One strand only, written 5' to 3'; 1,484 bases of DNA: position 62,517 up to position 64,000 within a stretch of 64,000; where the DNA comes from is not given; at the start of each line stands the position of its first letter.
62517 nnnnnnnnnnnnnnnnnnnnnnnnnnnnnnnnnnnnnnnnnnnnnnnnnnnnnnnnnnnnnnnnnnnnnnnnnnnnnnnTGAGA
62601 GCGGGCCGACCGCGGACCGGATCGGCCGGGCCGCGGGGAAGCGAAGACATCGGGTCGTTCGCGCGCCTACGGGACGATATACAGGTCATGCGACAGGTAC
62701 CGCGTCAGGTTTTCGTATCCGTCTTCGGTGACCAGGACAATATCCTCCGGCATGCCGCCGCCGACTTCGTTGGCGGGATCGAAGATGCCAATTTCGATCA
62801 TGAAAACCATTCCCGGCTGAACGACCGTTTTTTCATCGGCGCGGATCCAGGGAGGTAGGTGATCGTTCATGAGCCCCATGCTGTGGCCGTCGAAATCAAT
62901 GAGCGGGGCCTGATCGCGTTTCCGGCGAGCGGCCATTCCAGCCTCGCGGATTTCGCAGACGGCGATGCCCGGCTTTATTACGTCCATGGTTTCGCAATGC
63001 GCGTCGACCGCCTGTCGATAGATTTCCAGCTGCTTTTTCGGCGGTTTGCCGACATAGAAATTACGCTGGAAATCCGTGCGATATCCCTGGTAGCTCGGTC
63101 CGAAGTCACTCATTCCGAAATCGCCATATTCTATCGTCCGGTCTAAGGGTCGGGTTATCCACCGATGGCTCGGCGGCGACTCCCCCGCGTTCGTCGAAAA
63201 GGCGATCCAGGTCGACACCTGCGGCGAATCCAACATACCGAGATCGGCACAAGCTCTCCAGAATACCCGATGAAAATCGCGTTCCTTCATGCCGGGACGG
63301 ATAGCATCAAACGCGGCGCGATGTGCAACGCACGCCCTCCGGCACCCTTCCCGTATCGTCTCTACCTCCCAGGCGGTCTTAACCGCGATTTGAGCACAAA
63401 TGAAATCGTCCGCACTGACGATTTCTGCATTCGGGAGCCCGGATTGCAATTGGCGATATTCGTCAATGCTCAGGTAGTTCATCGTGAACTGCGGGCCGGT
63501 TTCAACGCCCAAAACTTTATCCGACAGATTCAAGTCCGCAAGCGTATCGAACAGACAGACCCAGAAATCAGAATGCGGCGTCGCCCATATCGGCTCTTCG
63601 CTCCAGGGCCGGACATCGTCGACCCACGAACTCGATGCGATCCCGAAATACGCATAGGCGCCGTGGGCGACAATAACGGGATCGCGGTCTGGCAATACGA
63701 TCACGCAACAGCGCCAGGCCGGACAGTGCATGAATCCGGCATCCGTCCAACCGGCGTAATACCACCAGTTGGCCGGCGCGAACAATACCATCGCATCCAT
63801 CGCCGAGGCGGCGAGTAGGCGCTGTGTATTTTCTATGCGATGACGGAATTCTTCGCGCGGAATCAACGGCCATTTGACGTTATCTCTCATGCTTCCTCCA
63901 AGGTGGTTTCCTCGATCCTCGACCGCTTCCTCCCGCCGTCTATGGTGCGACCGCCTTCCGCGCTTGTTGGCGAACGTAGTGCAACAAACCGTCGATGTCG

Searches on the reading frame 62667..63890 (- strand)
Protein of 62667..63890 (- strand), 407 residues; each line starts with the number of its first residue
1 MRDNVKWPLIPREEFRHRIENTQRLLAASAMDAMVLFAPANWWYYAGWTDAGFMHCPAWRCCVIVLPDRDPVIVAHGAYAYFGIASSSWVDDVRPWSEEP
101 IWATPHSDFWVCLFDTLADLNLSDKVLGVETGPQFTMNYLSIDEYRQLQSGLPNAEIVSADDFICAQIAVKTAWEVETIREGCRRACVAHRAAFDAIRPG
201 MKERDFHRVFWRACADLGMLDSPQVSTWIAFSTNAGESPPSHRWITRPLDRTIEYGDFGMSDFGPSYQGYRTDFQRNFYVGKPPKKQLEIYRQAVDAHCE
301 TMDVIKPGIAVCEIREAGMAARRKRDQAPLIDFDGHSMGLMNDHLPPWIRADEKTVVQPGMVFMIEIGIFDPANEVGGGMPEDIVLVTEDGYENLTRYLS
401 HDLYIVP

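Call 34: search_protein_families(library=pfam, proteins=[window:62667-63890:-], max_evalue=0.00001)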
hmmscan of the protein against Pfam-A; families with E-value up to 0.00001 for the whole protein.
window:62667-63890:- (407 aa): 2 families
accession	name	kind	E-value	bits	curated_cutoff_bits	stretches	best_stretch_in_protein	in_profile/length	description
PF00557.29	Peptidase_M24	-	2.9e-33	115.8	23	1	177-389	1-208/208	Metallopeptidase family M24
PF01321.24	Creatinase_N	-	6.7e-09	36.8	22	1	18-164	1-122/128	Creatinase/Prolidase N-terminal domain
